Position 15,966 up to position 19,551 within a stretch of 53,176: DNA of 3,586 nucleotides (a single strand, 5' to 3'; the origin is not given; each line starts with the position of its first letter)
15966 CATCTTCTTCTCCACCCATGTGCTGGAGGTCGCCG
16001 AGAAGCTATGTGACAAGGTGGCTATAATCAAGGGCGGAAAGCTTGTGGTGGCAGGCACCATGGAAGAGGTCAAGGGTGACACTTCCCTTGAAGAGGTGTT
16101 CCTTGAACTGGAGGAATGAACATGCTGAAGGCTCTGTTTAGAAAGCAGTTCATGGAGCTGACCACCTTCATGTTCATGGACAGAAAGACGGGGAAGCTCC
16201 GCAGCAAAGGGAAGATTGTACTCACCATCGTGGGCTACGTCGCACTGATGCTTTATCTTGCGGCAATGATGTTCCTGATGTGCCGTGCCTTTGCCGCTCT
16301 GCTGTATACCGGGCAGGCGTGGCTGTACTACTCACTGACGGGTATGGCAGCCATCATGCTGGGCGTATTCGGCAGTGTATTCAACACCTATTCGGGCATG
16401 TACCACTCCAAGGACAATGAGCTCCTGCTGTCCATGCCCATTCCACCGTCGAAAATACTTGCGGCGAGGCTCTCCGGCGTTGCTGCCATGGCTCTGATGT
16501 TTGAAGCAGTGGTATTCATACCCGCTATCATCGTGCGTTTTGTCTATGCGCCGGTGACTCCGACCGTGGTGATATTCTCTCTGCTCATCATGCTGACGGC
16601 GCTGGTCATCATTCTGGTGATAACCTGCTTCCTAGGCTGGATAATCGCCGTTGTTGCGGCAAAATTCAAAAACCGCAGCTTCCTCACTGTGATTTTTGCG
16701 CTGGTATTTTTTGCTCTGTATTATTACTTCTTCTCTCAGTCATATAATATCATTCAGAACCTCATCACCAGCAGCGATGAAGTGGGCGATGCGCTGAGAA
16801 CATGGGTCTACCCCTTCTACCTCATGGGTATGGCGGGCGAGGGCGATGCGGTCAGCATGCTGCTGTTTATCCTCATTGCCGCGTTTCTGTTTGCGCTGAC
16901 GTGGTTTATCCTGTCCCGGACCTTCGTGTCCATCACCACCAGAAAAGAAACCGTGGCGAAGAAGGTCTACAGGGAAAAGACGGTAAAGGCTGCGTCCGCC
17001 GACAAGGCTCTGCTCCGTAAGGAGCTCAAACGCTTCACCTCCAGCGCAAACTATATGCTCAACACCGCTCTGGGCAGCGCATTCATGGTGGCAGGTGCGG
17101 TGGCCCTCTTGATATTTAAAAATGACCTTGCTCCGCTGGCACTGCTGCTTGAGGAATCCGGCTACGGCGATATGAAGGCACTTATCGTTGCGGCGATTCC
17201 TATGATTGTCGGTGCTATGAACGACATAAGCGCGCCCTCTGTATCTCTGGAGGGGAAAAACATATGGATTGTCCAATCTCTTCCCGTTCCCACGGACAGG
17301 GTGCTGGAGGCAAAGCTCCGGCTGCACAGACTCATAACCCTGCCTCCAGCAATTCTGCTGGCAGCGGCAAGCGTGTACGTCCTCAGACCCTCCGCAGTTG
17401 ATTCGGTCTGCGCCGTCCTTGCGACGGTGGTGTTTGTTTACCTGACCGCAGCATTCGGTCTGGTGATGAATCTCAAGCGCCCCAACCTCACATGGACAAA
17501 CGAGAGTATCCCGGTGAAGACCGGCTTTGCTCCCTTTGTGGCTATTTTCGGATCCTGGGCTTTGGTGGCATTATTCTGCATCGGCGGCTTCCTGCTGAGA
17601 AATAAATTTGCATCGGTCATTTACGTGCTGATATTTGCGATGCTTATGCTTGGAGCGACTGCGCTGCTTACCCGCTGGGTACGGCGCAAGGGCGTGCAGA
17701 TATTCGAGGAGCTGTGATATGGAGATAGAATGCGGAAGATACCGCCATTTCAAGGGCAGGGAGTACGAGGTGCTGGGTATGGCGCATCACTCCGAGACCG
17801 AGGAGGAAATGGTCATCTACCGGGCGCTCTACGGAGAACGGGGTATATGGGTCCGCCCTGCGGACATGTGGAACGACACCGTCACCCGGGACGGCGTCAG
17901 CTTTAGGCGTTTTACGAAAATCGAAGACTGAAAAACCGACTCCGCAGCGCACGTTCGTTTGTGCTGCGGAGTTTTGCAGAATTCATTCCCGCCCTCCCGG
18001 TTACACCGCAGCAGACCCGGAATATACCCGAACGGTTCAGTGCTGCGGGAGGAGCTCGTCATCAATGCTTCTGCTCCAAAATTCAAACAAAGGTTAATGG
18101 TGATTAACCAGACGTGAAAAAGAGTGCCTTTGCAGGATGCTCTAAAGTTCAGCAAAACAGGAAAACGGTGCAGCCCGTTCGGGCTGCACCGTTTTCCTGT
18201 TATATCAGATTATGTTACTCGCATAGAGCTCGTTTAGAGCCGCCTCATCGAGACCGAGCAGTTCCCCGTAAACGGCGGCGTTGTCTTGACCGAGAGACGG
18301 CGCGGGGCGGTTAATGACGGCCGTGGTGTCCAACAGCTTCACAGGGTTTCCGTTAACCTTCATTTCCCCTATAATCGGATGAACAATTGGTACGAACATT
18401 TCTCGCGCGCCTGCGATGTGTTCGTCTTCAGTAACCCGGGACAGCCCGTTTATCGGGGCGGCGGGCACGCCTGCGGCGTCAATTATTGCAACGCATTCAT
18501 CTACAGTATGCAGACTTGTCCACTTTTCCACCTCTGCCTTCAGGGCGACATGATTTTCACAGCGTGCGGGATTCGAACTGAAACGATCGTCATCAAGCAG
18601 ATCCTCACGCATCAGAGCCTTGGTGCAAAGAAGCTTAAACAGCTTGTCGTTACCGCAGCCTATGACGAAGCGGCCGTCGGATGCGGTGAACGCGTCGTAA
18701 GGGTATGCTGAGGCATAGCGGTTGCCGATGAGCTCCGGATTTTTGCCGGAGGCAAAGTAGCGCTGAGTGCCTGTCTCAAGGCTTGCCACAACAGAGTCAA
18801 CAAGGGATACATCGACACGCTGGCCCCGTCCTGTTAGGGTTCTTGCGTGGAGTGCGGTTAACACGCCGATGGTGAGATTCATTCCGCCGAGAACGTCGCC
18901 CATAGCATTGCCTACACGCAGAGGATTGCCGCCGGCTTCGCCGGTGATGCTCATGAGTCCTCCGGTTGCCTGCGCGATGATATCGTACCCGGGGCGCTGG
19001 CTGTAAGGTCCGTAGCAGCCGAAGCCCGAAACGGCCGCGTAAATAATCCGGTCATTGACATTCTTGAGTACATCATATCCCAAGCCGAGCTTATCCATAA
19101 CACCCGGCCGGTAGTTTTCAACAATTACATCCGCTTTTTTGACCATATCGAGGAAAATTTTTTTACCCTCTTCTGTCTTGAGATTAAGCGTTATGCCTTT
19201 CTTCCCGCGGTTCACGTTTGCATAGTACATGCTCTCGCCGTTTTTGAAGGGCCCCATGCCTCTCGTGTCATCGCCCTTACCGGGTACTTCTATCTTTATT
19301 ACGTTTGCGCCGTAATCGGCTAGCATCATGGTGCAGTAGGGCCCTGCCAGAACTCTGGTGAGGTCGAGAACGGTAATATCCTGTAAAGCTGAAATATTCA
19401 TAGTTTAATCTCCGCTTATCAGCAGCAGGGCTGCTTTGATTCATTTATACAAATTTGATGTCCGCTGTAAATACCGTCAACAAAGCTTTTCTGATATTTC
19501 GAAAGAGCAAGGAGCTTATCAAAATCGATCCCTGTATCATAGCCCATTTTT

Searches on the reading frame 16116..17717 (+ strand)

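Call 75: search_protein_families(library=pfam, proteins=[window:16116-17717:+], max_evalue=0.00001)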
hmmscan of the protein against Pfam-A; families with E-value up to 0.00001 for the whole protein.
window:16116-17717:+ (533 aa): 1 family
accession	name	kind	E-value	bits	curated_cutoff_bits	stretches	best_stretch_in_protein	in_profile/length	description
PF16949.11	ABC_tran_2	-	4.5e-06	26.2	25.7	0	34-487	8-485/542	Putative ATP-binding cassette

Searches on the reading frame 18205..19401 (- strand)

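Call 76: search_protein_families(library=pfam, proteins=[window:18205-19401:-], max_evalue=0.00001)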
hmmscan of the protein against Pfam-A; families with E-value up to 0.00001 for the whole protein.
window:18205-19401:- (398 aa): 1 family
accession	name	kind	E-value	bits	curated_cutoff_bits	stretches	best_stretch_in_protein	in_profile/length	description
PF02515.22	CoA_transf_3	-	1.5e-126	422.9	23.3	1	6-374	1-366/366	CoA-transferase family III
